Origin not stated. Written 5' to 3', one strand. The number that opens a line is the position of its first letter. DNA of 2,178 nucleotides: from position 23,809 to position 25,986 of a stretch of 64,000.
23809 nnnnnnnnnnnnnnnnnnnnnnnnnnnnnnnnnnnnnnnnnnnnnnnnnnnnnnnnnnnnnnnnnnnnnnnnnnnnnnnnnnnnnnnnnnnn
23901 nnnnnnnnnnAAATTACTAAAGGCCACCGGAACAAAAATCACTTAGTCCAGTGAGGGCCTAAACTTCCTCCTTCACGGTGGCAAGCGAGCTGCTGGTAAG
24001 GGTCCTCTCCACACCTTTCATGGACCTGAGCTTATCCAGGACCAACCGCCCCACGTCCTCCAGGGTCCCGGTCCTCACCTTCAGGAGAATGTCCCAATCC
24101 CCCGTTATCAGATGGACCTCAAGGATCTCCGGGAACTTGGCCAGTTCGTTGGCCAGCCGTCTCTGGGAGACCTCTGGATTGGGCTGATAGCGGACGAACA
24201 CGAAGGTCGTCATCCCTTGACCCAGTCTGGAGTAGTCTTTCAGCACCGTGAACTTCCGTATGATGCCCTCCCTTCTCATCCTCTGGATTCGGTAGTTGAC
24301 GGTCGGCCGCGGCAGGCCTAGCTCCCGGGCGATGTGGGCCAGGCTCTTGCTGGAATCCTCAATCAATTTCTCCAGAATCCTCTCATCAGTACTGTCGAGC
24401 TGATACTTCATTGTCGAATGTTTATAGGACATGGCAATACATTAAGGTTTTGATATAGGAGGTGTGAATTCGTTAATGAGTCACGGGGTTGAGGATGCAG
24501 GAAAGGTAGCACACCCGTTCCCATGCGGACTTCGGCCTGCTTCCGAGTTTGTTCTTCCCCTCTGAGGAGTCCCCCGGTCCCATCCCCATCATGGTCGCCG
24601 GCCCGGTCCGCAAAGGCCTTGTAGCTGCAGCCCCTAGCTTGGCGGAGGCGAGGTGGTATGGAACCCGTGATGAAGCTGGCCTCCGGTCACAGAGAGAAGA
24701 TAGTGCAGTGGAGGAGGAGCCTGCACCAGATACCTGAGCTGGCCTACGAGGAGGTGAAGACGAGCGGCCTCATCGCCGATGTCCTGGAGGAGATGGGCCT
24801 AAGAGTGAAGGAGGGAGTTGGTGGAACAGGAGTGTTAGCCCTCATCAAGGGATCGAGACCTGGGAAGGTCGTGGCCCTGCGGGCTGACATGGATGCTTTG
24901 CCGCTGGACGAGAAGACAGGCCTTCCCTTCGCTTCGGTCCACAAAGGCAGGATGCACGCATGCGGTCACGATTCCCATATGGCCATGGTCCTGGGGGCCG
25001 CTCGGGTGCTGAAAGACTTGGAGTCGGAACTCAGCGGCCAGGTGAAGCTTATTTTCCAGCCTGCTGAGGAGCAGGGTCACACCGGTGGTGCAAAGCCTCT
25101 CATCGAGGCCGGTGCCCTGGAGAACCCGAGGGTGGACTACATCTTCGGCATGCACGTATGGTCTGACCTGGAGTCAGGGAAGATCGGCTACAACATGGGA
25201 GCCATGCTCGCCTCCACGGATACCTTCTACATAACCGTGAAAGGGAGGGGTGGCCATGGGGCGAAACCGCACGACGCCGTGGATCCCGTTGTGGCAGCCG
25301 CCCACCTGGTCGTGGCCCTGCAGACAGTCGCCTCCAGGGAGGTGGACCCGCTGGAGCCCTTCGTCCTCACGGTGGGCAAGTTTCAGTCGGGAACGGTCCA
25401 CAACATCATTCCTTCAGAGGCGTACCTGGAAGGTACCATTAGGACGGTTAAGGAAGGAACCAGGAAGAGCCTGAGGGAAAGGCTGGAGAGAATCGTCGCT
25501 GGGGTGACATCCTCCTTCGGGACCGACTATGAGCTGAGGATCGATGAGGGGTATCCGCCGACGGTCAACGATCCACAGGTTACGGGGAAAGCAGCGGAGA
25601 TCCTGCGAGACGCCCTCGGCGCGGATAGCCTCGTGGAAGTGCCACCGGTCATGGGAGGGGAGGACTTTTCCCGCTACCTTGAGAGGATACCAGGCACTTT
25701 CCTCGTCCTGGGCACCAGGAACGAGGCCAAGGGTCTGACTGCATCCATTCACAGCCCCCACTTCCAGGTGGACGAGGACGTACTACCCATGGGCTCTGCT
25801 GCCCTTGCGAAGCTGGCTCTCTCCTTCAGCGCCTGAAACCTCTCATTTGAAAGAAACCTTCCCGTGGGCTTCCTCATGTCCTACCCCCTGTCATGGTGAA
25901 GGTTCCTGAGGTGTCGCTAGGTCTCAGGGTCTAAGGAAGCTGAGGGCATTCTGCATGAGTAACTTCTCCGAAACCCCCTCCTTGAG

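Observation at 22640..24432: Lrp regulator / DUF835-like / unknown 213-aa protein: a co-directional three-gene unit of unknown function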

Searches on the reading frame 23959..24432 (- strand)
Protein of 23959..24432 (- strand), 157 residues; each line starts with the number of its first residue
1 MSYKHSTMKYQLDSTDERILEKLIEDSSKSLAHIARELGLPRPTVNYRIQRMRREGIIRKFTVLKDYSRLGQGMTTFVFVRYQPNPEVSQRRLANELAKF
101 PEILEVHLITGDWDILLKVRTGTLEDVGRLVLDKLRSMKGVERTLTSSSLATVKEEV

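Call 3: search_protein_families(library=pfam, proteins=[window:23959-24432:-], max_evalue=0.1)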
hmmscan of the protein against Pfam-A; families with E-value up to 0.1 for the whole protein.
window:23959-24432:- (157 aa): 23 families
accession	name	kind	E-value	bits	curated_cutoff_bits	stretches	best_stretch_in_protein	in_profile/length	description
PF01037.27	AsnC_trans_reg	-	8.5e-18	64.5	25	1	80-150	3-71/73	Lrp/AsnC ligand binding domain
PF13412.12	HTH_24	-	4e-13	49.1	21.9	1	12-59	1-48/48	Winged helix-turn-helix DNA-binding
PF13404.12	HTH_AsnC-type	-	6.1e-12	45.6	27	1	12-53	1-42/42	AsnC-type helix-turn-helix domain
PF12840.13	HTH_20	-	1.3e-05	25.5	27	1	18-59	8-49/51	Helix-turn-helix domain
PF12802.13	MarR_2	-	2.8e-05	24.6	27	1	29-60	21-52/61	MarR family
PF09339.16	HTH_IclR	-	7.6e-05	22.9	22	1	19-60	8-50/52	IclR helix-turn-helix domain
PF01978.25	TrmB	-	9.3e-05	22.6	25.6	1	9-60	3-54/68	Sugar-specific transcriptional regulator TrmB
PF13545.12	HTH_Crp_2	-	0.00017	21.9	27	1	32-70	26-67/70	Crp-like helix-turn-helix domain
PF13556.12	HTH_30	-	0.00041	20.5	27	1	27-53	11-37/59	PucR C-terminal helix-turn-helix domain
PF01022.26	HTH_5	-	0.00043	20.5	22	1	18-60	6-47/47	Bacterial regulatory protein, arsR family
PF22451.2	NirdL-like_HTH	-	0.00062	19.7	27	1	32-59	20-47/47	Siroheme decarboxylase NirDL-like HTH domain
PF08281.18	Sigma70_r4_2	-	0.0017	18.4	25.7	1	29-54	27-52/54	Sigma-70, region 4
PF13518.12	HTH_28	-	0.0057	17.2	25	1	19-57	5-41/52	Helix-turn-helix domain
PF13384.12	HTH_23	-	0.0064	16.7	24.6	1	28-57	17-46/50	Homeodomain-like domain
PF24034.1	DUF7343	-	0.013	15.8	27.6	1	16-62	5-52/62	Domain of unknown function (DUF7343)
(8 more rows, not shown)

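Call 4: search_protein_families(library=ncbifam, proteins=[window:23959-24432:-], max_evalue=0.1)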
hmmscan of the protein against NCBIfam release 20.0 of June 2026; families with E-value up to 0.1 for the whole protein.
window:23959-24432:- (157 aa): 20 families
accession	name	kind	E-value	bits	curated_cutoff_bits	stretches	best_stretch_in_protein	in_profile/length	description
NF040947.1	trans_reg_LysM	equivalog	2.3e-23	82.5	180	1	12-147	1-130/136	HTH-type transcriptional regulator LysM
NF008384.0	PRK11179.1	equivalog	1.2e-17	64.1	227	1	8-150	3-143/153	transcriptional regulator AsnC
NF008370.0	PRK11169.1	equivalog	1.8e-15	57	233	1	5-155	5-155/164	leucine-responsive transcriptional regulator Lrp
NF053758.1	ChrTpTrnRegChrS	equivalog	2.9e-15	56.4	250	1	1-143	1-140/158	chromate efflux transcriptional regulator ChrS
NF041396.1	TranRegLrp_Halo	equivalog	3.3e-12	46.5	190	1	13-155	4-142/149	HTH-type transcriptional regulator Lrp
NF040820.1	trans_reg_LrpA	equivalog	7.6e-12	45.3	250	1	12-145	2-132/141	HTH-type transcriptional regulator LrpA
NF041395.1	TranRegLrpA1_Halo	equivalog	1.3e-11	44.7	250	1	13-144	4-132/142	HTH-type transcriptional regulator LrpA1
NF053606.1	Sta1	subfamily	4.8e-05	23.4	80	1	9-64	15-70/100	Sta1 family transcriptional regulator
NF040707.3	Siroheme_Dcarb_AhbB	equivalog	0.00012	21.8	125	1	20-103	5-85/146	siroheme decarboxylase subunit beta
NF040939.2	trans_reg_lrs14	equivalog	0.00034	20.6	90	1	8-60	15-68/103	Lrs14 family HTH-type transcriptional regulator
NF053660.1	ORF80_fam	equivalog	0.00054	19.8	95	1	16-59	4-47/70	ORF80 family leucine zipper DNA-binding protein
TIGR04176.1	MarR_EPS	equivalog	0.0012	18.9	88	0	14-59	4-49/105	MarR family EPS-associated transcriptional regulator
NF040708.3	Siroheme_Dcarb_AhbA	equivalog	0.003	17.3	140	1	29-80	17-67/144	siroheme decarboxylase subunit alpha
TIGR01884.1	cas_HTH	subfamily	0.0059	16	60.2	1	7-60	135-188/202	CRISPR-associated CARF protein Csa3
NF033788.1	HTH_metalloreg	subfamily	0.011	15.5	55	1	17-59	14-56/77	metalloregulator ArsR/SmtB family transcription factor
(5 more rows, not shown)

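Call 97: search_protein_families(library=padloc, proteins=[window:23959-24432:-], max_evalue=0.01)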
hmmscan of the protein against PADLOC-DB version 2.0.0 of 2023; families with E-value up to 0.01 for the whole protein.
window:23959-24432:- (157 aa): 14 families
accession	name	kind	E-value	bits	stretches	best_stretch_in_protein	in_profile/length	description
PDLC01858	CARF3--CARF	-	4.3e-08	31.3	1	8-60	138-189/204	-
PDLC01848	CARF3--CARF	-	1.5e-07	29.3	1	4-66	127-187/197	-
PDLC01438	Csa3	-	1.3e-06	26.7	1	8-75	142-206/305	"CAS-I,CAS-II,CAS-III,CAS-IV,CAS-V,CAS-VI; associated_signaling"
PDLC01044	Csa3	-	2.1e-06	25.7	1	5-67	127-184/194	Type I-A associated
PDLC01850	CARF3--CARF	-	2.8e-05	22.1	1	8-60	139-191/209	-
PDLC01268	CasR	-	0.0001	20.4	1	2-59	114-168/179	"CAS-I,CAS-II,CAS-III,CAS-IV,CAS-V,CAS-VI; associated_signaling"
PDLC01879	CARF3--CARF_TM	-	0.00013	19.6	1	10-67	152-207/222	-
PDLC01434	CasR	-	0.00014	19.7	1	8-60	122-173/191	"CAS-I,CAS-II,CAS-III,CAS-IV,CAS-V,CAS-VI; associated_signaling"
PDLC01849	CARF3--CARF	-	0.0002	19.1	1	8-60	132-183/197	-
PDLC01866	CARF3--CARF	-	0.00053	18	1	10-60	135-185/207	-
PDLC01853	CARF3--CARF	-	0.00062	17.5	1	11-66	135-192/209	-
PDLC01875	CARF3--CARF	-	0.0049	14.6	1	7-60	139-192/219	-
PDLC01720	Csa3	-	0.0054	15.3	1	16-139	27-110/118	Csa3_1_CAS-I-II-III-IV-V-VI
PDLC01863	CARF3--CARF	-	0.0096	13.7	0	7-74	112-178/182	-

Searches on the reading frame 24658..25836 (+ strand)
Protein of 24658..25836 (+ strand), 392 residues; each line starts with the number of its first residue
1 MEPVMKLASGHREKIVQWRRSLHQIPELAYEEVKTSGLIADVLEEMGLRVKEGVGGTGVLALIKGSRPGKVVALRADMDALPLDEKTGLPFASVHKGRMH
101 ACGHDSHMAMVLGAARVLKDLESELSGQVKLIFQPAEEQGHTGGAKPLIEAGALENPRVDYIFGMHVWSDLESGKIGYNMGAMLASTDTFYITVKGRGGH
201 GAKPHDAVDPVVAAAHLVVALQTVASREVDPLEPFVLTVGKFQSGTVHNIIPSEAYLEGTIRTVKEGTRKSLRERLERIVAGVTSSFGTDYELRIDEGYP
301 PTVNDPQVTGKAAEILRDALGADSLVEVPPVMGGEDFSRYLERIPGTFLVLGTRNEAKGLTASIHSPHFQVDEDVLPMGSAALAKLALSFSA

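Call 3: search_protein_families(library=pfam, proteins=[window:24658-25836:+], max_evalue=0.1)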
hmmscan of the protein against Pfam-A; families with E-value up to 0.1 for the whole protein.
window:24658-25836:+ (392 aa): 3 families
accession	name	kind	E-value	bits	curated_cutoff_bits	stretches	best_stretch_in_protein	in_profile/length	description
PF01546.33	Peptidase_M20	-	1.3e-52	179.2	24.6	1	73-388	1-205/206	Peptidase family M20/M25/M40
PF07687.19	M20_dimer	-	3.7e-15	56.2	21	1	189-281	8-100/107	Peptidase dimerisation domain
PF04389.22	Peptidase_M28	-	0.06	13.5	21.3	1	106-145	35-74/193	Peptidase family M28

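Call 52: search_protein_families(library=ncbifam, proteins=[window:24658-25836:+], max_evalue=0.001)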
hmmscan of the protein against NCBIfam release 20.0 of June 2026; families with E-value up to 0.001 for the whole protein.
window:24658-25836:+ (392 aa): 23 families
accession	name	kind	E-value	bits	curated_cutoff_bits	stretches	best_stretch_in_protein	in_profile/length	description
NF040868.1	carboxypep_CpsA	equivalog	3.9e-149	496.7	500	1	6-391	6-390/391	carboxypeptidase CpsA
TIGR01891.1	amidohydrolases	subfamily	1.1e-121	406.4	153.75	1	15-379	1-366/366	amidohydrolase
NF038260.1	ectoine_DoeB_2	equivalog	4.4e-100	335.2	550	1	15-387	8-376/378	N(2)-acetyl-L-2,4-diaminobutanoate deacetylase DoeB2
NF004788.0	PRK06133.1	subfamily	3.3e-13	49.4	349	1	96-308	133-334/417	glutamate carboxypeptidase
TIGR01892.1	AcOrn-deacetyl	equivalog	2.4e-12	46.6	297.7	1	38-322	23-310/365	acetylornithine deacetylase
NF006365.0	PRK08588.1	subfamily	4.4e-12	46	289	1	107-352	110-348/383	succinyl-diaminopimelate desuccinylase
NF009557.0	PRK13009.1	equivalog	4.8e-12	45.7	284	1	15-323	5-316/377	succinyl-diaminopimelate desuccinylase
TIGR01246.1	dapE_proteo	equivalog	1.2e-11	44.2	361.8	1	22-355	8-341/370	succinyl-diaminopimelate desuccinylase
TIGR01910.1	DapE-ArgE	subfamily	2.3e-11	43.5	217.6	1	62-321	57-320/373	ArgE/DapE family deacylase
TIGR01879.1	hydantase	subfamily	5.1e-08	32.3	204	1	184-307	204-327/401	hydantoinase/carbamoylase family amidase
NF006399.0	PRK08651.1-2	equivalog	8.6e-08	31.6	381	1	22-296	13-316/405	succinyl-diaminopimelate desuccinylase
NF005602.0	PRK07338.1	equivalog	9.3e-08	31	357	1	187-295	205-310/409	hydrolase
NF058540.1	Ncarbamyl_ErtE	equivalog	1.8e-07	30.1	520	1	184-313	214-346/418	N-carbamyl-l-glutamate amidohydrolase ErtE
NF006771.0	PRK09290.1-5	subfamily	1.5e-06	27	399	1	189-306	217-334/413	allantoate amidohydrolase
TIGR01880.1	Ac-peptdase-euk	subfamily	6.2e-06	25.1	338.6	1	52-305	53-319/401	N-acyl-aliphatic-L-amino acid amidohydrolase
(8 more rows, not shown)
